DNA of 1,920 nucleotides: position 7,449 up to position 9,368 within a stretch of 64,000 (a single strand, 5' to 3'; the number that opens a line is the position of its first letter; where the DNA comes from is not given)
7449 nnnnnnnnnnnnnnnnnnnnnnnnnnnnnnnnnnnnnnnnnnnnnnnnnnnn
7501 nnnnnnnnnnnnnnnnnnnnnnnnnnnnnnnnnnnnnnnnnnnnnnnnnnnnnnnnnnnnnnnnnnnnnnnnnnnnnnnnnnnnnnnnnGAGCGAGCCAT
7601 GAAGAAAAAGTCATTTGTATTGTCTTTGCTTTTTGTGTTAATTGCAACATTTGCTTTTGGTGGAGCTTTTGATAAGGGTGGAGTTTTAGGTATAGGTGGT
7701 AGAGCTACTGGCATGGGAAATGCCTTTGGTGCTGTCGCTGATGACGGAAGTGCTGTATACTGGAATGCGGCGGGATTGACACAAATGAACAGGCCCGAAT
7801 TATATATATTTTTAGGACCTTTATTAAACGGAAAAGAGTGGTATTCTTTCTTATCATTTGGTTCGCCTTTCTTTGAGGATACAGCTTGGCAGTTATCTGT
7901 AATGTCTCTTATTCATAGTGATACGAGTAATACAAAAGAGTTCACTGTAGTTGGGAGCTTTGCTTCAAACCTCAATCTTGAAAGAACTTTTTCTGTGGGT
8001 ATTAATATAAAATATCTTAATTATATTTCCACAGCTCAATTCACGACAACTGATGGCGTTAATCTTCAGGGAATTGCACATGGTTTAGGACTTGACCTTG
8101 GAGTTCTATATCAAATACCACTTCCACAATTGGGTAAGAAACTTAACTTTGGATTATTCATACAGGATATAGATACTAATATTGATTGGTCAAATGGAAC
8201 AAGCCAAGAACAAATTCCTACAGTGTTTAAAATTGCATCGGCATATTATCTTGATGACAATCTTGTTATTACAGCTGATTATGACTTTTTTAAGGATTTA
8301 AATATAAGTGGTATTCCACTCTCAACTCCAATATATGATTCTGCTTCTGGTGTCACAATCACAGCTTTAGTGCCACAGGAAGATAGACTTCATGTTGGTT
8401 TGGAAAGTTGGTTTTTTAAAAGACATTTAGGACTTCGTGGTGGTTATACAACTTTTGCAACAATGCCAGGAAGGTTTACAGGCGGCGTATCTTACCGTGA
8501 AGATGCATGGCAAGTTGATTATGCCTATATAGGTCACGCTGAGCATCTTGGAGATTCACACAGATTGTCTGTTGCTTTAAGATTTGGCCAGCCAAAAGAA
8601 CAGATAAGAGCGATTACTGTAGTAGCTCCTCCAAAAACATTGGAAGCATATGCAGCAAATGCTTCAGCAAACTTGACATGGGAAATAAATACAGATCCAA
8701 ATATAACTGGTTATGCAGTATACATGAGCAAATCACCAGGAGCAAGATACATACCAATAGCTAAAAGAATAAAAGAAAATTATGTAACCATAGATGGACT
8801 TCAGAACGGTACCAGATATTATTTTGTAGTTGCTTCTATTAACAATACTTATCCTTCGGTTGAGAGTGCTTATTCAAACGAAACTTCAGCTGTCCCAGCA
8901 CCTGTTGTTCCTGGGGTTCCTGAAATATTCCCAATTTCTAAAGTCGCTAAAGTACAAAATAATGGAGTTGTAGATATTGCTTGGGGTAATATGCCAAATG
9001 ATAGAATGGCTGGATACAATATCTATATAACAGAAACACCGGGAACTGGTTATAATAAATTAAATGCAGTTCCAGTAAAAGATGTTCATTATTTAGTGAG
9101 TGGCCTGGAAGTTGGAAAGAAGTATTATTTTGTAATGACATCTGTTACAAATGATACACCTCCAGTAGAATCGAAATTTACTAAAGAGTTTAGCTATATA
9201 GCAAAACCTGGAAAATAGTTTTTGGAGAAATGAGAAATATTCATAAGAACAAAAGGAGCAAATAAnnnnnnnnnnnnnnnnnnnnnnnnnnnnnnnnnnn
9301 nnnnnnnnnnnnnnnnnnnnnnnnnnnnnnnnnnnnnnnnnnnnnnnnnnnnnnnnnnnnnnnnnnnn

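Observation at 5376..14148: Pair of PorV/PorQ-like outer-membrane barrels with FlgD-Ig and FN3 modules appears to be the first two cistrons of the flagellar rod / L-ring / P-ring operon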

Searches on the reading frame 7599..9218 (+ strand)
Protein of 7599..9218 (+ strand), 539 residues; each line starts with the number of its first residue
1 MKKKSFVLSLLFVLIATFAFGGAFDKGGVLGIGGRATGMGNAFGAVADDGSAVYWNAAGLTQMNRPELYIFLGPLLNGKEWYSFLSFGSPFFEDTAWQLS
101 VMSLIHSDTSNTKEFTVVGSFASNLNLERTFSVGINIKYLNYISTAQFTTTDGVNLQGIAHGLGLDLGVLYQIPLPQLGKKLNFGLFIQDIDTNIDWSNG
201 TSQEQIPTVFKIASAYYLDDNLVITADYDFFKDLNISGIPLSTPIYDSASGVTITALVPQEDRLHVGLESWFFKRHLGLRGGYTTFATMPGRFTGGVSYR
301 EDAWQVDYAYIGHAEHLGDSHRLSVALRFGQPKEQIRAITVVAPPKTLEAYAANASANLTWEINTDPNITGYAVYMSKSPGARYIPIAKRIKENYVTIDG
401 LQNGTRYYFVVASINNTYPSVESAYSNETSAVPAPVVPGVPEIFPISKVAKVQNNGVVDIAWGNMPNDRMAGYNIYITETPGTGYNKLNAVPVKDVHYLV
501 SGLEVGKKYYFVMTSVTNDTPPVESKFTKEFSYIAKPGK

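Call 4: search_protein_families(library=pfam, proteins=[window:7599-9218:+], max_evalue=0.01)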
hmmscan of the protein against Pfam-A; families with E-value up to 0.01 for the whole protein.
window:7599-9218:+ (539 aa): 2 families
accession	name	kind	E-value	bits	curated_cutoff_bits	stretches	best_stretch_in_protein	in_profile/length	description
PF00041.27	fn3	-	4.3e-11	43.3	25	1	344-424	2-79/84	Fibronectin type III domain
PF16656.11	Pur_ac_phosph_N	-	0.00037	21.4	30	0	389-416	56-83/93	Purple acid Phosphatase, N-terminal domain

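Call 5: search_protein_families(library=ncbifam, proteins=[window:7599-9218:+], max_evalue=0.01)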
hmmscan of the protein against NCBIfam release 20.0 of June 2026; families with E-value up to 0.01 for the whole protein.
window:7599-9218:+ (539 aa): 3 families
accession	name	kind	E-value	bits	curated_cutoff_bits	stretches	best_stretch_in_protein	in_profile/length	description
NF033709.1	PorV_fam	subfamily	4.7e-25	88.9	90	1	33-329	12-326/326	PorV/PorQ family protein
NF052325.1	PorVQ2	equivalog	3.7e-14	52.4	325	1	30-200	32-208/354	putative type IX sorting system protein PorV2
NF033710.1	T9SS_OM_PorV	equivalog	2.6e-12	46.6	250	1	108-232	125-247/367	type IX secretion system outer membrane channel protein PorV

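Call 12: find_homologous_proteins(query=window:7599-9218:+)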
Query window:7599-9218:+ (539 aa): 103 proteins with E <= 0.001 among 8000 candidates.
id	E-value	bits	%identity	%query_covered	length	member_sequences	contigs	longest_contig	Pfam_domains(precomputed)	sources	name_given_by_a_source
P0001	0.0e+0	1214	99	100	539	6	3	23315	PF00041.28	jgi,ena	-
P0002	0.0e+0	1040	83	100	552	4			PF00041.28,PF16656.12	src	-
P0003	3.1e-298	1008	82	95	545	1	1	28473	PF00041.28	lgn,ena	-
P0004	1.1e-289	980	77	100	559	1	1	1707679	PF00041.28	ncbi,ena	-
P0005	2.2e-289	979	77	100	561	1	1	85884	PF00041.28,PF16656.12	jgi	jgi:hypothetical protein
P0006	2.8e-289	978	78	100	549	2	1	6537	PF00041.28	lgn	-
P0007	6.1e-287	971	77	100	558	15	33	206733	PF00041.28,PF16656.12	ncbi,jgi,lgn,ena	jgi:hypothetical protein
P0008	2.5e-283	959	77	99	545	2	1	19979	PF00041.28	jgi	jgi:hypothetical protein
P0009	2.9e-283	958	75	100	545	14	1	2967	PF00041.28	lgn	-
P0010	1.7e-272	923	73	100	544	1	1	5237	PF00041.28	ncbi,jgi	jgi:hypothetical protein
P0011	2.3e-272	922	72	100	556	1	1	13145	PF00041.28,PF16656.12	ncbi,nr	ncbi:MAG: PorV/PorQ family protein [Spirochaetia bacterium]|nr:PorV/PorQ family protein [Spirochaeti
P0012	6.0e-272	921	73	99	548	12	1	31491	PF00041.28,PF16656.12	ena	-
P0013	8.4e-268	907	72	100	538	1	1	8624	PF00041.28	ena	-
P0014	1.8e-264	896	70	99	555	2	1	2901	PF00041.28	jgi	jgi:hypothetical protein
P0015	7.4e-264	894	69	100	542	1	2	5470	PF00041.28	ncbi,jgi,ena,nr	ncbi:MAG TPA: PorV/PorQ family protein [bacterium]|nr:PorV/PorQ family protein [bacterium]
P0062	7.7e-158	545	50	98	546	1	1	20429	PF00041.28,PF16656.12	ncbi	ncbi:MAG: PorV/PorQ family protein [candidate division FCPU426 bacterium]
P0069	2.6e-152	526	47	96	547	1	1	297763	PF00041.28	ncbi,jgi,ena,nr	ncbi:MAG TPA: fibronectin type III domain-containing protein [bacterium]|jgi:hypothetical protein|nr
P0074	3.0e-129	450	44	96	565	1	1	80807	PF23376.2,PF00041.28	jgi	jgi:hypothetical protein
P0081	8.8e-91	323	38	96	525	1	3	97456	PF00041.28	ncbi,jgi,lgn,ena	jgi:hypothetical protein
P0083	3.0e-89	318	37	98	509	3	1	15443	PF03687.21,PF00041.28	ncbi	-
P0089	2.7e-29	120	26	93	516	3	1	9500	PF03687.21,PF25523.2,PF16389.12,PF00041.28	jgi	jgi:hypothetical protein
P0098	4.6e-7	47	23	68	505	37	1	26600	-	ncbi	-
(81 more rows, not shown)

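Call 13: find_encoding_contigs(protein=P0004, flank=10000, max_places=1)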
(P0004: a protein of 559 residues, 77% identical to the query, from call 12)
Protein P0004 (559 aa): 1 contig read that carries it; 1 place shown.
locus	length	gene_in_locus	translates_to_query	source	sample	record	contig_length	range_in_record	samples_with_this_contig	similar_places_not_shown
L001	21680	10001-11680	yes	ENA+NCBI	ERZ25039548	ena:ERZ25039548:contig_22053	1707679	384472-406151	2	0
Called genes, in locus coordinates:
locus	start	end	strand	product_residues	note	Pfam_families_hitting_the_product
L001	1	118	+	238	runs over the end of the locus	-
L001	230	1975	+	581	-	PF02518:HATPase_c, PF13589:HATPase_c_3, PF01119:DNA_mis_repair, PF08676:MutL_C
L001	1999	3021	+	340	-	PF01745:IPT (weak), PF01715:IPPT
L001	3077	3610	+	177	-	PF14385:DUF4416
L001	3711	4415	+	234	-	PF13384:HTH_23 (weak), PF13936:HTH_38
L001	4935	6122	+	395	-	PF04055:Radical_SAM, PF12836:HHH_3 (faint)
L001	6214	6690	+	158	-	PF04480:DUF559, PF18741:MTES_1575 (weak)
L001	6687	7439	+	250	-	PF13566:DUF4130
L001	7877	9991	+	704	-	PF13860:FlgD_ig (weak)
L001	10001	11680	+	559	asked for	PF00041:fn3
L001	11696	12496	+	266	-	PF00460:Flg_bb_rod, PF22692:LlgE_F_G_D1, PF06429:Flg_bbr_C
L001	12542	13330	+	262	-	PF00460:Flg_bb_rod, PF22692:LlgE_F_G_D1, PF06429:Flg_bbr_C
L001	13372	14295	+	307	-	PF17656:ChapFlgA_N (faint), PF13144:ChapFlgA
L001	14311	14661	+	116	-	PF02107:FlgH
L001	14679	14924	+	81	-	PF02107:FlgH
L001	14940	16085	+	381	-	PF02119:FlgI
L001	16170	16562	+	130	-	PF10135:Rod-binding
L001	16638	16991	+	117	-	-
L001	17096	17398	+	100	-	PF04316:FlgM (weak)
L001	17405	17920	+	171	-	PF05130:FlgN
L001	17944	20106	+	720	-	PF22638:FlgK_D1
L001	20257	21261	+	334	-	PF00089:Trypsin, PF13365:Trypsin_2, PF00595:PDZ (weak), PF13180:PDZ_2, PF17820:PDZ_6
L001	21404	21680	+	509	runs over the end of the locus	PF20154:LNT_N, PF00795:CN_hydrolase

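Call 14: find_encoding_contigs(protein=P0069, flank=10000, max_places=1)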
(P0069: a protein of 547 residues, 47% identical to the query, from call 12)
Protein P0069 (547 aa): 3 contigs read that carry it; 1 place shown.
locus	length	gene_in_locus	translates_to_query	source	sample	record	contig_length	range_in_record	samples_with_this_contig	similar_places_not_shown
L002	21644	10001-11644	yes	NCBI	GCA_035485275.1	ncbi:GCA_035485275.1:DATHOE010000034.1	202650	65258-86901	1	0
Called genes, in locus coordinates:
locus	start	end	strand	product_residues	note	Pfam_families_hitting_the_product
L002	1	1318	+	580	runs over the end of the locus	PF05992:SbmA_BacA, PF06472:ABC_membrane_2, PF00005:ABC_tran, PF13191:AAA_16 (weak)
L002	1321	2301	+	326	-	-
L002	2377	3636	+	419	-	PF00211:Guanylate_cyc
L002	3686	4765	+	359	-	PF07719:TPR_2 (faint), PF13174:TPR_6 (faint), PF13428:TPR_14 (faint), PF00515:TPR_1 (faint), PF13424:TPR_12 (faint), PF13432:TPR_16 (faint), PF14559:TPR_19 (faint), PF13176:TPR_7 (faint)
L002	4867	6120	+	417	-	PF00180:Iso_dh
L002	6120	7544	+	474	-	PF00224:PK, PF02887:PK_C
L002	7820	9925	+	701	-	-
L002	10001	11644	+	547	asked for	PF00041:fn3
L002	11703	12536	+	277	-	PF00460:Flg_bb_rod, PF22692:LlgE_F_G_D1, PF06429:Flg_bbr_C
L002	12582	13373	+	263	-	PF00460:Flg_bb_rod, PF22692:LlgE_F_G_D1, PF06429:Flg_bbr_C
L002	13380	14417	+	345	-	PF08666:SAF (weak), PF13144:ChapFlgA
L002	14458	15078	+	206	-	PF02107:FlgH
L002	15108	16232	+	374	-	PF02119:FlgI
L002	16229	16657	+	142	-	PF10135:Rod-binding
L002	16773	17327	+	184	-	-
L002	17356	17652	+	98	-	-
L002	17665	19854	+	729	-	PF22638:FlgK_D1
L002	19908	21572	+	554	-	-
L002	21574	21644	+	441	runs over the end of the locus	PF03349:Toluene_X (faint), PF00041:fn3 (weak)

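Call 15: find_encoding_contigs(protein=P0081, flank=10000, max_places=1)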
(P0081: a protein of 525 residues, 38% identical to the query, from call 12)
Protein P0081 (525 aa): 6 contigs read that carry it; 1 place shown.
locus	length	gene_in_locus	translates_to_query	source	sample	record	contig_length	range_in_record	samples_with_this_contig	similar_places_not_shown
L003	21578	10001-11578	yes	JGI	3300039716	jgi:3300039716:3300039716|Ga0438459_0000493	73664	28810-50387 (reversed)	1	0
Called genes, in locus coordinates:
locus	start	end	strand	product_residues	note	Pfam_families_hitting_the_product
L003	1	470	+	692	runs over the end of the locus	PF00771:FHIPEP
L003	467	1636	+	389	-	PF01656:CbiA (faint), PF00448:SRP54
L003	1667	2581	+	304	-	PF00142:Fer4_NifH, PF01656:CbiA, PF02374:ArsA_ATPase (faint), PF06564:CBP_BcsQ (weak), PF09140:MipZ (faint), PF10609:ParA, PF13614:AAA_31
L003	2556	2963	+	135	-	PF07238:PilZ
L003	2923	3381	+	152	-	-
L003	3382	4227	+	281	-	PF04542:Sigma70_r2 (faint), PF04539:Sigma70_r3 (weak), PF04545:Sigma70_r4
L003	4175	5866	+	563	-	PF20250:FapA_N, PF03961:FapA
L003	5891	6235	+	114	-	-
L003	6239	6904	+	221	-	-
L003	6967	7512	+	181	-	-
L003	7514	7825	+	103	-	PF01312:Bac_export_2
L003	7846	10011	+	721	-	-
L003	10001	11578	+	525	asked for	PF00041:fn3 (weak)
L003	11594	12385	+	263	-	PF00460:Flg_bb_rod, PF22692:LlgE_F_G_D1, PF06429:Flg_bbr_C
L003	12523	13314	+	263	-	PF00460:Flg_bb_rod, PF22692:LlgE_F_G_D1, PF06429:Flg_bbr_C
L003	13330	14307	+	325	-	PF08666:SAF, PF13144:ChapFlgA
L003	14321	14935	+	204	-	PF02107:FlgH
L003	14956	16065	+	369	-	PF02119:FlgI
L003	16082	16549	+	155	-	PF10135:Rod-binding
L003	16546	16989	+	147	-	-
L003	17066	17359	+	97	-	PF04316:FlgM (weak)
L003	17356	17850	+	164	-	PF05130:FlgN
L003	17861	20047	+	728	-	PF22638:FlgK_D1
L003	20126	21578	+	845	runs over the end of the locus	PF02120:Flg_hook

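Call 17: find_encoding_contigs(protein=P0089, flank=10000, max_places=1)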
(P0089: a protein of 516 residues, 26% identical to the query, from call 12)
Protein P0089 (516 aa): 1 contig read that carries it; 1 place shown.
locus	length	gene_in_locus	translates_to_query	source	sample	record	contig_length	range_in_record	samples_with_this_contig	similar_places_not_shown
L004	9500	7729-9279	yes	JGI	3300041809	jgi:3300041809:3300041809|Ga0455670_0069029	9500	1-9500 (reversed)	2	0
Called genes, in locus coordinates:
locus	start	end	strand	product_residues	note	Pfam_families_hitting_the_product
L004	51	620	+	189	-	PF14512:TM1586_NiRdase (faint), PF00881:Nitroreductase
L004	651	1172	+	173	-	PF05163:DinB, PF12867:DinB_2 (weak)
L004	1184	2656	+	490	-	PF00773:RNB, PF18614:RNase_II_C_S1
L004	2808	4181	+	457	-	PF00291:PALP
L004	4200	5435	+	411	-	PF13860:FlgD_ig (weak)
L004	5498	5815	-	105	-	-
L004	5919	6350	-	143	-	PF07238:PilZ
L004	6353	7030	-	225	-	PF04367:DUF502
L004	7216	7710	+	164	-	PF13860:FlgD_ig (weak)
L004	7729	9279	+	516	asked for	PF03687:UPF0164 (faint), PF00041:fn3, PF16389:DUF4998 (weak), PF25523:Ig_RIMBP2 (faint), PF00041:fn3 (weak)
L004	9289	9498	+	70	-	?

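Call 18: find_encoding_contigs(protein=P0083, flank=10000, max_places=1)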
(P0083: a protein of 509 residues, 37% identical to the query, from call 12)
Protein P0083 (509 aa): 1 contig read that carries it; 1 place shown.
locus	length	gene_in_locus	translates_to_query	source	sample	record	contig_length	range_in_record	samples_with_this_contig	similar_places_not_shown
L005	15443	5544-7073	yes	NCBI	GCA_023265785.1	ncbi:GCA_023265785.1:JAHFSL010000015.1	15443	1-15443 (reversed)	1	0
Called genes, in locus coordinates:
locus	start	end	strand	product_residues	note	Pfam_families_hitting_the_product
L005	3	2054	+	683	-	?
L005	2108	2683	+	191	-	-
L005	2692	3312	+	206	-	-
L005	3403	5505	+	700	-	-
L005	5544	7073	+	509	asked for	PF00041:fn3 (faint), PF03687:UPF0164 (faint)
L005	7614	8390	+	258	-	PF00460:Flg_bb_rod, PF22692:LlgE_F_G_D1, PF06429:Flg_bbr_C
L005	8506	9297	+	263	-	PF00460:Flg_bb_rod, PF22692:LlgE_F_G_D1, PF06429:Flg_bbr_C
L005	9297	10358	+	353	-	PF08666:SAF, PF13144:ChapFlgA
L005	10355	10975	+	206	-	PF02107:FlgH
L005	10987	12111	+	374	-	PF02119:FlgI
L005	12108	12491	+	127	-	PF10135:Rod-binding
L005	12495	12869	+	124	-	-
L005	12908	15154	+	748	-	PF22638:FlgK_D1, PF06429:Flg_bbr_C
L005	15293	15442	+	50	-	?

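Call 19: find_encoding_contigs(protein=P0098, flank=10000, max_places=1)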
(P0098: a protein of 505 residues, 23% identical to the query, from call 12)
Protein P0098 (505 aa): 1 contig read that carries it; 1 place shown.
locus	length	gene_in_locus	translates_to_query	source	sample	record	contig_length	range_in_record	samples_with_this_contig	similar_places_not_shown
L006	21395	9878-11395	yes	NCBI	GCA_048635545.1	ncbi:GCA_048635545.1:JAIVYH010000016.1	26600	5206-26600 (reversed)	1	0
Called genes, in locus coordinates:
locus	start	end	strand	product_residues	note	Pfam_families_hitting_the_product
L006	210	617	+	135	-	PF02687:FtsX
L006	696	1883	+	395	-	PF20094:GWxTD_dom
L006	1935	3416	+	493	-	PF07969:Amidohydro_3, PF01979:Amidohydro_1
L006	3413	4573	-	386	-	PF00696:AA_kinase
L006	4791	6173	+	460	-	PF00890:FAD_binding_2 (weak), PF01134:GIDA (weak), PF01266:DAO (faint), PF07992:Pyr_redox_2, PF12831:FAD_oxidored, PF13738:Pyr_redox_3, PF00070:Pyr_redox, PF02852:Pyr_redox_dim, +3 more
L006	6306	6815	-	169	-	-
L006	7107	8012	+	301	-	-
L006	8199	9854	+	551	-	PF13585:CHU_C (faint), PF13860:FlgD_ig (faint)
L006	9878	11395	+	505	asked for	-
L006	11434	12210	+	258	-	PF13432:TPR_16 (faint), PF07719:TPR_2 (faint), PF13428:TPR_14 (faint), PF13525:YfiO, PF24575:TPR_Slam (faint), PF13174:TPR_6 (faint), PF13181:TPR_8 (faint), PF14559:TPR_19 (faint)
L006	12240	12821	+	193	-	PF01467:CTP_transf_like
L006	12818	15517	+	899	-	PF02739:5_3_exonuc_N, PF01367:5_3_exonuc, PF01612:DNA_pol_A_exo1, PF22619:DNA_polI_exo1, PF00476:DNA_pol_A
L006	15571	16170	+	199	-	PF01121:CoaE, PF13238:AAA_18 (weak)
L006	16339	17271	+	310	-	PF03462:PCRF, PF00472:RF-1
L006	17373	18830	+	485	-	PF01336:tRNA_anti-codon, PF00152:tRNA-synt_2, PF01409:tRNA-synt_2d (faint)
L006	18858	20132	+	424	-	PF12704:MacB_PCD, PF02687:FtsX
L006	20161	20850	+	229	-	PF00005:ABC_tran, PF02463:SMC_N (faint)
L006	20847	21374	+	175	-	PF02151:UVR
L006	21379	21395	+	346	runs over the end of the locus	PF00217:ATP-gua_Ptrans, PF27454:McsB_C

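Call 21: find_encoding_contigs(protein=P0074, flank=10000, max_places=1)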
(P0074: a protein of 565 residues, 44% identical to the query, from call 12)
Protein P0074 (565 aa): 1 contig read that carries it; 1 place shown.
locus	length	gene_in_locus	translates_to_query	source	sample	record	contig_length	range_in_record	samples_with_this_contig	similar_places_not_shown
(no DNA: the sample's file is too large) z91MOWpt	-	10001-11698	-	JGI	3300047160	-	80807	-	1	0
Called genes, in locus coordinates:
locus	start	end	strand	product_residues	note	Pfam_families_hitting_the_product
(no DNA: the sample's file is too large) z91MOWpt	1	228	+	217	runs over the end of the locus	PF01464:SLT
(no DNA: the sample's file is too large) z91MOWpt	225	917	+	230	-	PF13181:TPR_8 (faint), PF05036:SPOR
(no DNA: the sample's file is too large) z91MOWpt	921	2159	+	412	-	PF02646:RmuC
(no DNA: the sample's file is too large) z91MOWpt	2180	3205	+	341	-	PF24575:TPR_Slam (faint), PF13428:TPR_14 (faint), PF28559:TPR_SusR (faint), PF07719:TPR_2 (faint), PF13174:TPR_6 (faint), PF13432:TPR_16 (faint), PF14559:TPR_19 (faint), PF14938:SNAP (faint), +5 more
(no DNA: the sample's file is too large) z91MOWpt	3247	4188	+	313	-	PF09976:TPR_21 (faint), PF24575:TPR_Slam (faint), PF07719:TPR_2 (faint), PF13174:TPR_6 (faint), PF13176:TPR_7 (faint), PF13414:TPR_11 (faint), PF13424:TPR_12 (faint), PF13432:TPR_16, +5 more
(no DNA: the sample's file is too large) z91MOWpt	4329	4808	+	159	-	-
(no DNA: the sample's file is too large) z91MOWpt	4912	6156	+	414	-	PF00180:Iso_dh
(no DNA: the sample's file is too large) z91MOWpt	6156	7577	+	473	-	PF00224:PK, PF02887:PK_C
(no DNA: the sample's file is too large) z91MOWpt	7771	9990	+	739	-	-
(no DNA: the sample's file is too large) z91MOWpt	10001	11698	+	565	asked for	PF00041:fn3, PF23376:Fn3_VIN3 (faint)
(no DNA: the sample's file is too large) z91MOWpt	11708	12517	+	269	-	PF00460:Flg_bb_rod, PF22692:LlgE_F_G_D1, PF06429:Flg_bbr_C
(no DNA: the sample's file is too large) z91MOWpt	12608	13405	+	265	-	PF00460:Flg_bb_rod, PF22692:LlgE_F_G_D1, PF06429:Flg_bbr_C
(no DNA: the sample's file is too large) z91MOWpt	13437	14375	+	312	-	PF08666:SAF (weak), PF13144:ChapFlgA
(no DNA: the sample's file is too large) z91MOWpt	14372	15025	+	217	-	PF02107:FlgH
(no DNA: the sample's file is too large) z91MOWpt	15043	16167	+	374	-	PF02119:FlgI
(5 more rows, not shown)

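Call 22: find_encoding_contigs(protein=P0062, flank=10000, max_places=1)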
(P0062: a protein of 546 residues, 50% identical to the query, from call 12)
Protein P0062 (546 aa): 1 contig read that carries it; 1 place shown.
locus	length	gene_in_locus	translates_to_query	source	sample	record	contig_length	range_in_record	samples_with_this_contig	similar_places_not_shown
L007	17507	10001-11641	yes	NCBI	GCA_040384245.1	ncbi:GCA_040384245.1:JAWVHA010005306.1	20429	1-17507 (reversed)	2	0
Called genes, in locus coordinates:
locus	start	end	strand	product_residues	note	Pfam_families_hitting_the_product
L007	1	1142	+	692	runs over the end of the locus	PF02092:tRNA_synt_2f, PF05746:DALR_1 (weak)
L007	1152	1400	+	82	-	PF01326:PPDK_N (weak)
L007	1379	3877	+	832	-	PF01326:PPDK_N, PF00391:PEP-utilizers, PF02896:PEP-utilizers_C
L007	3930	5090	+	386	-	PF12895:ANAPC3 (faint), PF00515:TPR_1 (faint), PF07719:TPR_2 (faint), PF13174:TPR_6 (faint), PF13428:TPR_14 (faint), PF13432:TPR_16 (faint), PF14559:TPR_19 (faint), PF13424:TPR_12 (weak), +3 more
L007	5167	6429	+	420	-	PF00180:Iso_dh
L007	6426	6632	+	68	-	PF00224:PK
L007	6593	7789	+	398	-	PF00224:PK, PF02887:PK_C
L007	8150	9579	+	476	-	-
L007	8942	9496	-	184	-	-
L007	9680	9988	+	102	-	-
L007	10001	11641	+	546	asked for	PF00041:fn3, PF16656:Pur_ac_phosph_N (faint)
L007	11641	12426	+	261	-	PF00460:Flg_bb_rod, PF22692:LlgE_F_G_D1, PF06429:Flg_bbr_C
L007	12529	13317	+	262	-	PF00460:Flg_bb_rod, PF22692:LlgE_F_G_D1, PF06429:Flg_bbr_C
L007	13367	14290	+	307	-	PF13144:ChapFlgA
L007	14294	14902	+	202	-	PF02107:FlgH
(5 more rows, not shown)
